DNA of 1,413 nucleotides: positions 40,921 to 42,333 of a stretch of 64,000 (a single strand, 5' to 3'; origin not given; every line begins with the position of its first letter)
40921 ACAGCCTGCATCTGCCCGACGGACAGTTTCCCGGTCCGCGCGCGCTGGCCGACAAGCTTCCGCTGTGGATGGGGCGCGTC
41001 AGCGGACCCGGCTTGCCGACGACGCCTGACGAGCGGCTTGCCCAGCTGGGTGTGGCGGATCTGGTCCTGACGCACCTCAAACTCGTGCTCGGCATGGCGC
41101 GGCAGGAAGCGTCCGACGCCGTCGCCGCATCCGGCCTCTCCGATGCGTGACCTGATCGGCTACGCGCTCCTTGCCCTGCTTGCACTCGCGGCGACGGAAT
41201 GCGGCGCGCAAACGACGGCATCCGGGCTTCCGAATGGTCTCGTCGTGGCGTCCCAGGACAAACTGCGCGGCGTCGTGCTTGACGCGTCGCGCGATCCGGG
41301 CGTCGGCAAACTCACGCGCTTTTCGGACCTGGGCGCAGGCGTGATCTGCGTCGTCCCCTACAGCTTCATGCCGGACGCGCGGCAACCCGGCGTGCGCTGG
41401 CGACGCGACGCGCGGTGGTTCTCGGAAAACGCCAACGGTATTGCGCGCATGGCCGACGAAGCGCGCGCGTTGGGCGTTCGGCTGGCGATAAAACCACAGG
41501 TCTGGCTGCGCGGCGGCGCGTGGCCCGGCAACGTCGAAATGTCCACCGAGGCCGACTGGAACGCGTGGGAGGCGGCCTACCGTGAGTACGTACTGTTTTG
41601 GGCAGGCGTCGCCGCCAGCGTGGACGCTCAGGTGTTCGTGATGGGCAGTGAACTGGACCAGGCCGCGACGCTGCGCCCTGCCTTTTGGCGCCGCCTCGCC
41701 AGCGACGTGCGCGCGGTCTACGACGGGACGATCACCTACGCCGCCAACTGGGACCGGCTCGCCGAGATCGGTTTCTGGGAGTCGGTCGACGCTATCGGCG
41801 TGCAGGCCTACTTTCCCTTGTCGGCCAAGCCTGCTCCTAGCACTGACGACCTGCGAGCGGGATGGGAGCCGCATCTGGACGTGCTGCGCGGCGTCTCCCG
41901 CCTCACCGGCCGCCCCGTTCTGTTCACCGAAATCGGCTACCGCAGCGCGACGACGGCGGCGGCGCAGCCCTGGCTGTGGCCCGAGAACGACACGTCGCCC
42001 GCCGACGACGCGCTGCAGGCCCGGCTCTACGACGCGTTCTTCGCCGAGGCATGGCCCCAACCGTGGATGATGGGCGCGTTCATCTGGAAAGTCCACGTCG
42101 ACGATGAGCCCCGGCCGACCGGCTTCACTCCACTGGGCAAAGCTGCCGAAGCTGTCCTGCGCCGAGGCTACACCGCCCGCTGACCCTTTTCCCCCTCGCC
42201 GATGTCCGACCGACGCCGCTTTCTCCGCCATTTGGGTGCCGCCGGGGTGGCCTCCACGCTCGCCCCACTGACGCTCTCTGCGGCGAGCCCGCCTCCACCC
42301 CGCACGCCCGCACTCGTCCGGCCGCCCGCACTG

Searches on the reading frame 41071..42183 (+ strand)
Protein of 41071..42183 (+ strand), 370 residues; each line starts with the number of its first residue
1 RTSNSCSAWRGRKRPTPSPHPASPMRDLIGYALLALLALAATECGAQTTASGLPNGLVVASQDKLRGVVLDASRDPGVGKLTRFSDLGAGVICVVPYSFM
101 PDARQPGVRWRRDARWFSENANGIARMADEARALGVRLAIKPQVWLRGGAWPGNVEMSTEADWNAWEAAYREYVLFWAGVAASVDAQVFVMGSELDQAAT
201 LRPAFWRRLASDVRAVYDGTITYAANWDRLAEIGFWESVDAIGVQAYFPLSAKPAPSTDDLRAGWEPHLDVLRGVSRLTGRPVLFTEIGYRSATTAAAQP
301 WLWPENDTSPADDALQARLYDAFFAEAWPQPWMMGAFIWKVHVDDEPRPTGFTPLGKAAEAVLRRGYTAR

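Call 40: search_protein_families(library=pfam, proteins=[window:41071-42183:+], max_evalue=0.001)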
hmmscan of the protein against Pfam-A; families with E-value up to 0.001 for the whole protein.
window:41071-42183:+ (370 aa): 2 families
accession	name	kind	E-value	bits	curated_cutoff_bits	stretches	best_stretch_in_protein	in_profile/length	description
PF22612.2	GH113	-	1.2e-42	146.7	27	1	81-342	21-269/289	Glycoside Hydrolase Family 113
PF13547.12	GTA_TIM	-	8e-05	22.6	27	0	170-232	3-76/299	GTA TIM-barrel-like domain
